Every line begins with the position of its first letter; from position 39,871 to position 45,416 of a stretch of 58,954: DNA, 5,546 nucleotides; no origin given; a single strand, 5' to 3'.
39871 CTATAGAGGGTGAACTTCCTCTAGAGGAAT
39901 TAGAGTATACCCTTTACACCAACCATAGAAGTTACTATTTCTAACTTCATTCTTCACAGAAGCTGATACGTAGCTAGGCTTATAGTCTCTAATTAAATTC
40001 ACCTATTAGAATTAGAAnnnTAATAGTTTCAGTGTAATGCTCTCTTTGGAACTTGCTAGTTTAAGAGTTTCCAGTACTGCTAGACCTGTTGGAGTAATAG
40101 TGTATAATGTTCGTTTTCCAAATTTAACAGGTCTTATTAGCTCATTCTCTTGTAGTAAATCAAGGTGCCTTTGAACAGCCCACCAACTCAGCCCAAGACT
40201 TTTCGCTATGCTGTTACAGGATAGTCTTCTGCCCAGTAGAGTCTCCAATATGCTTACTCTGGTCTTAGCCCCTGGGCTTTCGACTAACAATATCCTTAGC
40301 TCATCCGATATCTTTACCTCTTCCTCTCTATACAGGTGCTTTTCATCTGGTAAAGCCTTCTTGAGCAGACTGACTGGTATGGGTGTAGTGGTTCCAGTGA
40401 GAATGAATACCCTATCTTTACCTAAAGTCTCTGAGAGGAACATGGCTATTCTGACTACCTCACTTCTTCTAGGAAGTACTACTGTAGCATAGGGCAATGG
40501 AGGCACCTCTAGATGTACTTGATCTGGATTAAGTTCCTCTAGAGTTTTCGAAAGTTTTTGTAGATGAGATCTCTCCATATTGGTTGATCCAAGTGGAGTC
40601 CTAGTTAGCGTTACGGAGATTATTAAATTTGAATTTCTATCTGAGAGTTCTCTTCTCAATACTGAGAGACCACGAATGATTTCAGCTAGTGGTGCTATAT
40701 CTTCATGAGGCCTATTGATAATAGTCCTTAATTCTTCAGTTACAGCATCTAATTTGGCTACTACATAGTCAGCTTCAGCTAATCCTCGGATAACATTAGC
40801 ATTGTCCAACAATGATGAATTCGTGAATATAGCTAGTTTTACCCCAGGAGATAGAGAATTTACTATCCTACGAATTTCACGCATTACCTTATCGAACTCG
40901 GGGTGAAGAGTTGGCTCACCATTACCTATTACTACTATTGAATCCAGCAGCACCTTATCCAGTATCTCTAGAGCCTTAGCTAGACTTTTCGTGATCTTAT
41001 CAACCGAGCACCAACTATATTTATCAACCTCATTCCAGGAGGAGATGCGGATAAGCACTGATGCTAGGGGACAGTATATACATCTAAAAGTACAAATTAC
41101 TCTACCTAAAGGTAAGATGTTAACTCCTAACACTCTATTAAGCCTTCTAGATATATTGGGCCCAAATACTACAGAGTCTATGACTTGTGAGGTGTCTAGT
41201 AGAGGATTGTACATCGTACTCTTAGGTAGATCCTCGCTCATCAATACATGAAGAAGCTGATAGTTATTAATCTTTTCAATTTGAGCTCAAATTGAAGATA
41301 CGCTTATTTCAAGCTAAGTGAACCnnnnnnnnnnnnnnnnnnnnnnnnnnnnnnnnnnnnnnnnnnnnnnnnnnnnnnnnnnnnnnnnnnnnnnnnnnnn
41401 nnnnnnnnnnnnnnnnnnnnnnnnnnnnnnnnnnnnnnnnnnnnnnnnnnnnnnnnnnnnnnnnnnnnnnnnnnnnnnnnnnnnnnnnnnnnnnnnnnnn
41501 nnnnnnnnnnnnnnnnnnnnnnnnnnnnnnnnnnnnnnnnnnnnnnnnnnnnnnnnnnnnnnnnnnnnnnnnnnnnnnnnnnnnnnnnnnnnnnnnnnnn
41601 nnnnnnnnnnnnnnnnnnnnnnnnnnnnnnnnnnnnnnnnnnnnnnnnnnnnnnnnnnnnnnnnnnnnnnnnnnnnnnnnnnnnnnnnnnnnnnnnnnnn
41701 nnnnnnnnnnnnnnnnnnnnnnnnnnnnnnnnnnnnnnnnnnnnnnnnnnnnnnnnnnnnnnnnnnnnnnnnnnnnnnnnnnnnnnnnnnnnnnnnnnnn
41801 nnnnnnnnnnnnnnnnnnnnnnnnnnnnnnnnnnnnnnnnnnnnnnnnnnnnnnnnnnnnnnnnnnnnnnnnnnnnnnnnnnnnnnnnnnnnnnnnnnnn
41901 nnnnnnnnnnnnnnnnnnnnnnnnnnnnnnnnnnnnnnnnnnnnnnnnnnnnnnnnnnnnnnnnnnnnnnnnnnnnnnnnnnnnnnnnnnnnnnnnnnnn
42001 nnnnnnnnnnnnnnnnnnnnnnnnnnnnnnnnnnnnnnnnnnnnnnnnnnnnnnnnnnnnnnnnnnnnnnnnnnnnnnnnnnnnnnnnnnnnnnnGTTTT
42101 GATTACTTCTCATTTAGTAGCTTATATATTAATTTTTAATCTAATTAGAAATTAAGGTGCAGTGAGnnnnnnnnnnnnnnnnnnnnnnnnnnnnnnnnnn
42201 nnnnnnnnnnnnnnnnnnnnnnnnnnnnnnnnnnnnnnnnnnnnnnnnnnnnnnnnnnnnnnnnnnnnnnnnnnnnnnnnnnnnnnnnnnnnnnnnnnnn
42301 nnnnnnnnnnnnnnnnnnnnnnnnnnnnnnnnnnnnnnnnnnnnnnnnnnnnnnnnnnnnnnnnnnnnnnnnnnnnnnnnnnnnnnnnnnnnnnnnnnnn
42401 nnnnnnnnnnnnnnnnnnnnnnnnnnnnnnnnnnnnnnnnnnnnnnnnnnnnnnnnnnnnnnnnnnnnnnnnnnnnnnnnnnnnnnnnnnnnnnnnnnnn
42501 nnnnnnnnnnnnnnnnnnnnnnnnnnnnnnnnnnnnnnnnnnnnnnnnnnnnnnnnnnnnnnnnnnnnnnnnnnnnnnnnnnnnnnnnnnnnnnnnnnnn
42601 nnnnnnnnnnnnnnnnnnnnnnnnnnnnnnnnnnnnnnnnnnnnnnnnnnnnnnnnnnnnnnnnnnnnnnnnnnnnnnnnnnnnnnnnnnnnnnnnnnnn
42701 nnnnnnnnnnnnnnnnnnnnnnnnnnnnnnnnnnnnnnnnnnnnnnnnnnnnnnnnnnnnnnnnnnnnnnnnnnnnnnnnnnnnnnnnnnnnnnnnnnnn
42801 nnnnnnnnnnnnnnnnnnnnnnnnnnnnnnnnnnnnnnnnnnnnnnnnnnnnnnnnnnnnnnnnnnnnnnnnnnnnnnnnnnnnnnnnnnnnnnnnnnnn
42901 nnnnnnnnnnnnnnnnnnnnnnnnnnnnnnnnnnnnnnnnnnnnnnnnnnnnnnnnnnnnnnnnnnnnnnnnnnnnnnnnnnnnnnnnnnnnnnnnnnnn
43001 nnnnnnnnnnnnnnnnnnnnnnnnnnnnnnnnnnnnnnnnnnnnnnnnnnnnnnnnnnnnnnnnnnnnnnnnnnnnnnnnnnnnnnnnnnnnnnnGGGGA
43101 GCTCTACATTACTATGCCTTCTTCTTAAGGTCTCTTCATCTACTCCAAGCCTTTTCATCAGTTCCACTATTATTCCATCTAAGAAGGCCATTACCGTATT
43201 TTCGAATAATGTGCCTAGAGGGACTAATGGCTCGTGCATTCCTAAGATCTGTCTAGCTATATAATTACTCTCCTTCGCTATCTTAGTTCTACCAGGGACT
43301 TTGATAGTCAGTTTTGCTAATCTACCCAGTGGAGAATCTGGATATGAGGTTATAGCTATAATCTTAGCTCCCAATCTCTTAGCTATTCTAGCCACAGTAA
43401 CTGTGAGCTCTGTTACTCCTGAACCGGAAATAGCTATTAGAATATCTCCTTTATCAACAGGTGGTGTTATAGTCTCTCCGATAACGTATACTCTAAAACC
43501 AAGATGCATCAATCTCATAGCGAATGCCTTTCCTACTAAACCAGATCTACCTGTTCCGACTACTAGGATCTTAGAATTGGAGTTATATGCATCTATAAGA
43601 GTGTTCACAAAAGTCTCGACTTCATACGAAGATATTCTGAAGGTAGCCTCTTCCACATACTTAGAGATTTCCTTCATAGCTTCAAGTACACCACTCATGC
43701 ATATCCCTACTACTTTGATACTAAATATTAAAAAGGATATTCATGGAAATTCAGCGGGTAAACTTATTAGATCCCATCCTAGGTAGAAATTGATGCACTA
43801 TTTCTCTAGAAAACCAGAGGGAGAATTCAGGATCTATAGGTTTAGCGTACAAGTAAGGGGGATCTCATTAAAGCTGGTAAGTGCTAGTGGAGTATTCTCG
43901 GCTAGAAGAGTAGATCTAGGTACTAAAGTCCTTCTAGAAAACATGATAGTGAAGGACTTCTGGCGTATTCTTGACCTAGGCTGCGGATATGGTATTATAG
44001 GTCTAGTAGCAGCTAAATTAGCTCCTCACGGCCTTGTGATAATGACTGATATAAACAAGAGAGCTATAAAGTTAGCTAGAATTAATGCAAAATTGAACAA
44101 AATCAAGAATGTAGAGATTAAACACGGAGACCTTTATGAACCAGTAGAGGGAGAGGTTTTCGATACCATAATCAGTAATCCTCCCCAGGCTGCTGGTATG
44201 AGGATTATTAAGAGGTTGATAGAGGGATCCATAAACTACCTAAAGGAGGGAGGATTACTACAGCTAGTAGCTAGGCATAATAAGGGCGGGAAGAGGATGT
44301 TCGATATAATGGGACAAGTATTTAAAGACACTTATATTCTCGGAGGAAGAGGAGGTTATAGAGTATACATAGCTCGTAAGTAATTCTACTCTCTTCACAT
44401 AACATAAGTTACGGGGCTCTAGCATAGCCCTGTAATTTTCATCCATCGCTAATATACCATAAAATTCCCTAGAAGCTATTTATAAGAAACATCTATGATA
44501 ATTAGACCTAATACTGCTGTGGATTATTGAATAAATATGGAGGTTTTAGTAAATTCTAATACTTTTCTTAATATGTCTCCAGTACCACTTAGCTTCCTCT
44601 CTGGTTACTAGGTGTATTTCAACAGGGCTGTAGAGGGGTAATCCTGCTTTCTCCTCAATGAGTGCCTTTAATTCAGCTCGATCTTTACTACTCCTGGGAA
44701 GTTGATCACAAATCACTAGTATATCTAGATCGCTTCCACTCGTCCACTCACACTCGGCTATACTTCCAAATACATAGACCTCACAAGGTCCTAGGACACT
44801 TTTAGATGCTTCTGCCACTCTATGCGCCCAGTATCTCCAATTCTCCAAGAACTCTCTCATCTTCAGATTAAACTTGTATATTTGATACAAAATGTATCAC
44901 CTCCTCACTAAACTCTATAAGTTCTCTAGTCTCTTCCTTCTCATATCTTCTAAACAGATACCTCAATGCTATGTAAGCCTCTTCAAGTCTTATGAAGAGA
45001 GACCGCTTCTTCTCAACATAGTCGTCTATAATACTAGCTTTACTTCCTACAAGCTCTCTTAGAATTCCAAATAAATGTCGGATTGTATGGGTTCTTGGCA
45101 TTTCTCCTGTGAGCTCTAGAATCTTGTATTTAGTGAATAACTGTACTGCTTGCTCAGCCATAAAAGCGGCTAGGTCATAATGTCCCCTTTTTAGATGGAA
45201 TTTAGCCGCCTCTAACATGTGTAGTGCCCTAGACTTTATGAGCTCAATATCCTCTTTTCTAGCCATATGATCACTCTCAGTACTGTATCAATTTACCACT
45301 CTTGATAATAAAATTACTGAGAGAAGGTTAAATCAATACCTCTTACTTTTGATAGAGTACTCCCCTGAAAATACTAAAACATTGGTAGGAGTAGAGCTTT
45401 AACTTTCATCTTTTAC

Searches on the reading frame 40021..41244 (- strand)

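Call 42: search_protein_families(library=pfam, proteins=[window:40021-41244:-], max_evalue=0.00001)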
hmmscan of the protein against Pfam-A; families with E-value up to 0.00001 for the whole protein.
window:40021-41244:- (408 aa): 3 families
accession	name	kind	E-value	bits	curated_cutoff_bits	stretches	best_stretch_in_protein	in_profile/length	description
PF04055.27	Radical_SAM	-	3.6e-13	50.5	29.5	1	50-181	6-125/166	Radical SAM superfamily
PF14947.12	HTH_45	-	3e-06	27.6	25.5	1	331-396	10-71/77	Winged helix-turn-helix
PF25213.1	HVO_A0261_N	-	5.1e-06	26.7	35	0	326-394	10-74/86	HVO_A0261 N-terminal domain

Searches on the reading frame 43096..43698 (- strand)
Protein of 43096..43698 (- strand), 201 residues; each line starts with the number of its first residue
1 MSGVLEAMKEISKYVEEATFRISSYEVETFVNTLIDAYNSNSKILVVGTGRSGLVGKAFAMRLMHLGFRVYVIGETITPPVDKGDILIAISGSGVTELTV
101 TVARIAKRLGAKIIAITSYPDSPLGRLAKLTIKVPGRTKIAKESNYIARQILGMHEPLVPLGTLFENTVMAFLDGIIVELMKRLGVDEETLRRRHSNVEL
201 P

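Call 80: search_protein_families(library=pfam, proteins=[window:43096-43698:-], max_evalue=0.001)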
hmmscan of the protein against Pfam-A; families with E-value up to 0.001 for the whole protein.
window:43096-43698:- (201 aa): 3 families
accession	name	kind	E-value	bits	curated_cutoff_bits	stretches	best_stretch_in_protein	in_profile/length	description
PF01380.27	SIS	-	1.8e-20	73.5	25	1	40-140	5-110/131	SIS domain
PF13580.11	SIS_2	-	2.1e-11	44.5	27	1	80-118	100-138/138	SIS domain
PF02826.25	2-Hacid_dh_C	-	0.00071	19.4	25.1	0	39-78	34-70/178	D-isomer specific 2-hydroxyacid dehydrogenase, NAD binding domain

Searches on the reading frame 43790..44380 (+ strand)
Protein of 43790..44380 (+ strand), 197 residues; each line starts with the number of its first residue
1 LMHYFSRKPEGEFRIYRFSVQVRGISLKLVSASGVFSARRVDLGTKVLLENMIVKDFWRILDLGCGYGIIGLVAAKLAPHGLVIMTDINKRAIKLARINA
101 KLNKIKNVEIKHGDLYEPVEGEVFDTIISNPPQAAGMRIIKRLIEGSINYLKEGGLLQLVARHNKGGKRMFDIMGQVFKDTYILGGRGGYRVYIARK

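Call 80: search_protein_families(library=pfam, proteins=[window:43790-44380:+], max_evalue=0.001)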
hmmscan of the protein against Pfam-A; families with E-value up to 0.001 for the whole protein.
window:43790-44380:+ (197 aa): 10 families
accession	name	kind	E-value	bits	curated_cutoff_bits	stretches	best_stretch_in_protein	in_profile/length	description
PF05175.20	MTS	-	1.8e-42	145.3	23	1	27-193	2-169/170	Methyltransferase small domain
PF13847.12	Methyltransf_31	-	1.6e-14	54.2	27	1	59-157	6-107/145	Methyltransferase domain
PF06325.19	PrmA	-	1.7e-11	44.6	22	1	50-157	156-256/296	Ribosomal protein L11 methyltransferase (PrmA)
PF13649.12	Methyltransf_25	-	2.1e-10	41.6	27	1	60-155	1-97/97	Methyltransferase domain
PF10294.15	Methyltransf_16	-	3.3e-07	30.6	21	1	58-108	48-100/174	Lysine methyltransferase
PF08241.18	Methyltransf_11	-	7.6e-07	30.1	21.2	1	61-130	1-67/95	Methyltransferase domain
PF02475.24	TRM5-TYW2_MTfase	-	1.9e-06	28.4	28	1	24-156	7-132/164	TRM5/TYW2 methyltransferase domain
PF08242.18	Methyltransf_12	-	7.1e-06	27.1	30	1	61-156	1-97/98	Methyltransferase domain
PF01135.25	PCMT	-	9.5e-05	22.7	20.3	1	49-157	66-169/210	Protein-L-isoaspartate(D-aspartate) O-methyltransferase (PCMT)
PF05958.17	tRNA_U5-meth_tr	-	0.00056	19.5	23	1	60-110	205-253/357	tRNA (Uracil-5-)-methyltransferase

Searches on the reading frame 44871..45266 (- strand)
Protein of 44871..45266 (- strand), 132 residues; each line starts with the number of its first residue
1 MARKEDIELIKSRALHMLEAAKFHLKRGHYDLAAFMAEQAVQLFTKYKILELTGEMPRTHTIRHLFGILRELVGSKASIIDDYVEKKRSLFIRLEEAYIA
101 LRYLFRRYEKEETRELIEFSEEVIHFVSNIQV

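Call 80: search_protein_families(library=pfam, proteins=[window:44871-45266:-], max_evalue=0.001)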
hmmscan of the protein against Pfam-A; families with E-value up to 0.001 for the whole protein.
window:44871-45266:- (132 aa): 1 family
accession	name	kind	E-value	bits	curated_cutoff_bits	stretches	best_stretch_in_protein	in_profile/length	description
PF05168.19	HEPN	-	9.7e-27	93.9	22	1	8-129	2-116/117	HEPN domain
